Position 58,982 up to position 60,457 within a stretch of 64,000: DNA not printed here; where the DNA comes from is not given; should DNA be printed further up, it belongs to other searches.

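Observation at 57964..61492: Two radical-SAM-like proteins with non-canonical CX8CX2C cluster spacing flanking the PLP enzyme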

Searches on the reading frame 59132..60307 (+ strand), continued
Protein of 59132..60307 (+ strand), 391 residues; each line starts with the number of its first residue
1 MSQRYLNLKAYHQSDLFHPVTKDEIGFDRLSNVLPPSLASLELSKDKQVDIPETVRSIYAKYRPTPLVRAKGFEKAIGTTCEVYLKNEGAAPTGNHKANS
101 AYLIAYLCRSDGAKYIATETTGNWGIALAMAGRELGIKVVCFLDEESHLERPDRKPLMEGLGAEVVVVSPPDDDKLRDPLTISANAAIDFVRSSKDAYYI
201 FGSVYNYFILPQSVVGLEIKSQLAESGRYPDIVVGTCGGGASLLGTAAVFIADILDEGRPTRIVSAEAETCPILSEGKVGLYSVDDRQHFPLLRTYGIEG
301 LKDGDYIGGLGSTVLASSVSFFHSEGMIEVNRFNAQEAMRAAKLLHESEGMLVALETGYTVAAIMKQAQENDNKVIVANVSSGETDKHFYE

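Call 69: search_solved_structures(query=L020:13803-15011:+, max_evalue=0.1)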
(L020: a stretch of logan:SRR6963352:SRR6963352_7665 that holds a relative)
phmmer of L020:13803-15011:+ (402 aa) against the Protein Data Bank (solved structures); distinct sequences matched with E-value up to 0.1: 26.
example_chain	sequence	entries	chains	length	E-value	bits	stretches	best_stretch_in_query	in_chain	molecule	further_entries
5z09_A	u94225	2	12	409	1.5e-06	30.4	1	237-371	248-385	Dual sugar-1-phosphate nucleotidylyltransferase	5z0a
2ggo_A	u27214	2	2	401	2e-06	30.1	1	237-371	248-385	401aa long hypothetical glucose-1-phosphate thymidylyltransferase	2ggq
8cu9_A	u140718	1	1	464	2.2e-06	29.9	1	173-276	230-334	Bifunctional UDP-N-acetylglucosamine diphosphorylase/glucosamine-1-phosphate N-acetyltrans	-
9mh4_A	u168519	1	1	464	9.7e-06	27.8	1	174-277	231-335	Bifunctional protein GlmU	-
2v0h_A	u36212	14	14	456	4.8e-05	25.5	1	220-278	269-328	BIFUNCTIONAL PROTEIN GLMU | GLUCOSAMINE-1-PHOSPHATE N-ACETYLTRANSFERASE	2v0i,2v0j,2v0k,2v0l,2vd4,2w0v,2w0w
9y3p_A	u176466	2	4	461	0.00049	22.2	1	237-315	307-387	Translation initiation factor eIF2B subunit epsilon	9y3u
1hv9_A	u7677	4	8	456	0.0006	21.9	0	175-276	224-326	UDP-N-ACETYLGLUCOSAMINE PYROPHOSPHORYLASE | Bifunctional protein glmU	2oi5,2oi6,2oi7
4aa7_A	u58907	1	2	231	0.00088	21.4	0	218-276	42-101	BIFUNCTIONAL PROTEIN GLMU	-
6ezo_I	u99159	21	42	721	0.001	21.2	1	237-314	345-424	Human eukaryotic initiation factor EIF2B epsilon subunits | Translation initiation factor eIF-2B subunit epsilon | Translation initiation factor eIF2B subunit e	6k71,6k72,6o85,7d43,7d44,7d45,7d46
6caj_B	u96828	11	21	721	0.001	21.2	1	237-314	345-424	Translation initiation factor eIF-2B subunit epsilon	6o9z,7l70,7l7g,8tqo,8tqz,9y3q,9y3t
6o81_A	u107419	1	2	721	0.001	21.2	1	237-314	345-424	Translation initiation factor eIF-2B subunit epsilon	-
6ive_A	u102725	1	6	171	0.001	21.1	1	326-393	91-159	Ferripyochelin-binding protein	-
9qc6_I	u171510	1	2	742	0.001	21.1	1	237-314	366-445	Translation initiation factor eIF2B subunit epsilon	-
4mzu_A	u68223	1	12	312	0.0016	20.5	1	225-279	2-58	WxcM-like protein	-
7s3u_A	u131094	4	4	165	0.0017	20.4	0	246-293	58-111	N-acetyltransferase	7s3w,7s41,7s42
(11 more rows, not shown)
